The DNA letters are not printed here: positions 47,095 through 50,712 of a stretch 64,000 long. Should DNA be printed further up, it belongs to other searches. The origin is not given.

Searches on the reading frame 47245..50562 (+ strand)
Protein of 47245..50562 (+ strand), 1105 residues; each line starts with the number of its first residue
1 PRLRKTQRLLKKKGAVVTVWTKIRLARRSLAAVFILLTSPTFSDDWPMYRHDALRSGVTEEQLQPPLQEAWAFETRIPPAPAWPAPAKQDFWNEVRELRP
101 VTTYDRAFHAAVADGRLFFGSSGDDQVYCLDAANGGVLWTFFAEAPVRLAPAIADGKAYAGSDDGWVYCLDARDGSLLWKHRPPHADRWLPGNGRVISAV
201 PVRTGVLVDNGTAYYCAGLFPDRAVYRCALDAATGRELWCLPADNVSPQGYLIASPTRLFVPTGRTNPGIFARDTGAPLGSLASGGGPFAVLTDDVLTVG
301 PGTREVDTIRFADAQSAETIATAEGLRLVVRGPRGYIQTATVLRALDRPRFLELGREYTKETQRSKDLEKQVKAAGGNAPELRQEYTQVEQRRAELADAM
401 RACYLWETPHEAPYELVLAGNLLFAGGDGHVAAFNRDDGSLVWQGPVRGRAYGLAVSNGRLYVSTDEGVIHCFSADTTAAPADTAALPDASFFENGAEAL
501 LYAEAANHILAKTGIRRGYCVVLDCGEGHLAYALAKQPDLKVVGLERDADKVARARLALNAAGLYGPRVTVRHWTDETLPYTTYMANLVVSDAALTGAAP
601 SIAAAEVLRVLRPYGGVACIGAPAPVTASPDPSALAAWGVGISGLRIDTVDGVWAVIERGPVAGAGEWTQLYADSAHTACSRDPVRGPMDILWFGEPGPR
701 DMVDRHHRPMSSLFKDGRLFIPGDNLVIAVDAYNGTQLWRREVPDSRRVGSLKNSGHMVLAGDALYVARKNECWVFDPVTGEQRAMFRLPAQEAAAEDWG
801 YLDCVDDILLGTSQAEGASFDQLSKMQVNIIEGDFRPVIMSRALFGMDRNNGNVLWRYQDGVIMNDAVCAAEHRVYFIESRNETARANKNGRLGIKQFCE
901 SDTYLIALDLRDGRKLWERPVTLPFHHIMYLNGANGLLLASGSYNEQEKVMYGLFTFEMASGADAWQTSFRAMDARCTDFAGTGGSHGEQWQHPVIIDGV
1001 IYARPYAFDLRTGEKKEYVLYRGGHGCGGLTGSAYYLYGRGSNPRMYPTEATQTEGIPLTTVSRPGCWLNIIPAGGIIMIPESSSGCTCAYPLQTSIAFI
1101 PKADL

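Call 47: search_protein_families(library=pfam, proteins=[window:47245-50562:+], max_evalue=0.00001)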
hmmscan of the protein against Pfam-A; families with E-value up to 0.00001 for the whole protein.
window:47245-50562:+ (1105 aa): 6 families
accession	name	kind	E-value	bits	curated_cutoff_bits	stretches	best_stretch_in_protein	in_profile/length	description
PF13360.13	PQQ_2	-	6.6e-38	131.1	27.6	2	109-239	29-142/233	Outer membrane protein assembly factor BamB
PF01011.28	PQQ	-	3.6e-14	52.8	26.7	0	148-235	50-134/595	Glucose/ethanol/alcohol dehydrogenase, beta-propeller domain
PF13570.13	Beta-prop_ACSF4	-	2e-13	50.9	133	1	116-182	62-130/329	Beta-alanine-activating enzyme, beta-propeller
PF13847.12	Methyltransf_31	-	6.3e-07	29.6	27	1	523-618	8-108/145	Methyltransferase domain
PF13649.12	Methyltransf_25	-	7.2e-07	30.2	27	1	525-615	6-97/97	Methyltransferase domain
PF08241.18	Methyltransf_11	-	6e-06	27.2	21.2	0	525-617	5-93/95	Methyltransferase domain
